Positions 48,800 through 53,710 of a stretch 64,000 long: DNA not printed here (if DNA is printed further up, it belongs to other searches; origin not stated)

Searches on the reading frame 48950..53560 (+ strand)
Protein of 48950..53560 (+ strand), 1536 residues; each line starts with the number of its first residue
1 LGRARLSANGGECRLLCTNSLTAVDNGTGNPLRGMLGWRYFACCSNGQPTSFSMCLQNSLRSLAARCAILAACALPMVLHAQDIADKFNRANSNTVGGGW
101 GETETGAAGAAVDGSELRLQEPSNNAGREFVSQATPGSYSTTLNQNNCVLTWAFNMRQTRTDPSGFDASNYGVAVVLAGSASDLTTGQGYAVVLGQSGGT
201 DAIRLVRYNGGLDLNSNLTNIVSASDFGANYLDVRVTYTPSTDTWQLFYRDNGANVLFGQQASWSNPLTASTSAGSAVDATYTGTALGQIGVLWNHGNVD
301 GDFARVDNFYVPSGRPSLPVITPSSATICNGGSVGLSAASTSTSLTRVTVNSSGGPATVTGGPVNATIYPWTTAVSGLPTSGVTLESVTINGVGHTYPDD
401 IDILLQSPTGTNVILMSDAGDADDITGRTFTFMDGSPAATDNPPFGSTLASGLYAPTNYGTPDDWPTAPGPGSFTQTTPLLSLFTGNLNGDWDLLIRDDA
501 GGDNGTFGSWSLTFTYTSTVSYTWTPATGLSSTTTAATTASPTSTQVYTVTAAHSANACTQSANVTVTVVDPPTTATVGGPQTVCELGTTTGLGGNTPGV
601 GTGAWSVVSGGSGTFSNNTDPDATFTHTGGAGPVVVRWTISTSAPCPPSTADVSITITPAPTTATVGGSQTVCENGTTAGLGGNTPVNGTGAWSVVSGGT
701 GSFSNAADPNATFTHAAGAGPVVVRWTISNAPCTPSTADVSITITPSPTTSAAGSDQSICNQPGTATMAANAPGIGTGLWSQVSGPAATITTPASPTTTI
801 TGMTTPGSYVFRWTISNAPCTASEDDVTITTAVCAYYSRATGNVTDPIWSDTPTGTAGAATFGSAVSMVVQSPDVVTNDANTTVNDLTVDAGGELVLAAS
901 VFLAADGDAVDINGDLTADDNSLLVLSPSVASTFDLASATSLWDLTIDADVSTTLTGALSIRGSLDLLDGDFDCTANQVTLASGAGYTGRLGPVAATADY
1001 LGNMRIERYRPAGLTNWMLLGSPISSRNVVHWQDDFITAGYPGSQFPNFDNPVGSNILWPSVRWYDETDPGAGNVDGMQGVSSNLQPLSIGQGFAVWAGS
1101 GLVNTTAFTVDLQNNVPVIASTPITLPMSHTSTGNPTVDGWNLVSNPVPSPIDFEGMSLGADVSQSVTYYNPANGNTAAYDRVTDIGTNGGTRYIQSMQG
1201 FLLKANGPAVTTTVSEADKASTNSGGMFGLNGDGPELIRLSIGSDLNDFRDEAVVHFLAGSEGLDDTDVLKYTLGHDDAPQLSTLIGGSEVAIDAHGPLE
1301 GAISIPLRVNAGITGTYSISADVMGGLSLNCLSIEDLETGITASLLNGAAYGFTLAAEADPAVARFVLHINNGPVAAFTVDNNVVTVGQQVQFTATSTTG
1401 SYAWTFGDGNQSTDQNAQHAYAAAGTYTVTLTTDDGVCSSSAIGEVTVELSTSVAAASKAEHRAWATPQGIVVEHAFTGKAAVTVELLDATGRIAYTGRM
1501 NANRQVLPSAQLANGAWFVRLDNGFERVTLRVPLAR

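Call 11: search_protein_families(library=pfam, proteins=[window:48950-53560:+], max_evalue=0.001)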
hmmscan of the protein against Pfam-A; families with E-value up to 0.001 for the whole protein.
window:48950-53560:+ (1536 aa): 4 families
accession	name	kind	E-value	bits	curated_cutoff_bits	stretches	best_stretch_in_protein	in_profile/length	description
PF18911.6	PKD_4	-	5.7e-15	55.6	27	1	1371-1447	1-84/85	PKD domain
PF00801.26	PKD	-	6.5e-11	42.5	23.5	1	1379-1448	5-80/80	PKD domain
PF01483.27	P_proprotein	-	3.7e-09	37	21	0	475-514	47-86/86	Proprotein convertase P-domain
PF22352.2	K319L-like_PKD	-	2.9e-08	34.1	27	1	754-830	2-83/84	K319L-like, PKD domain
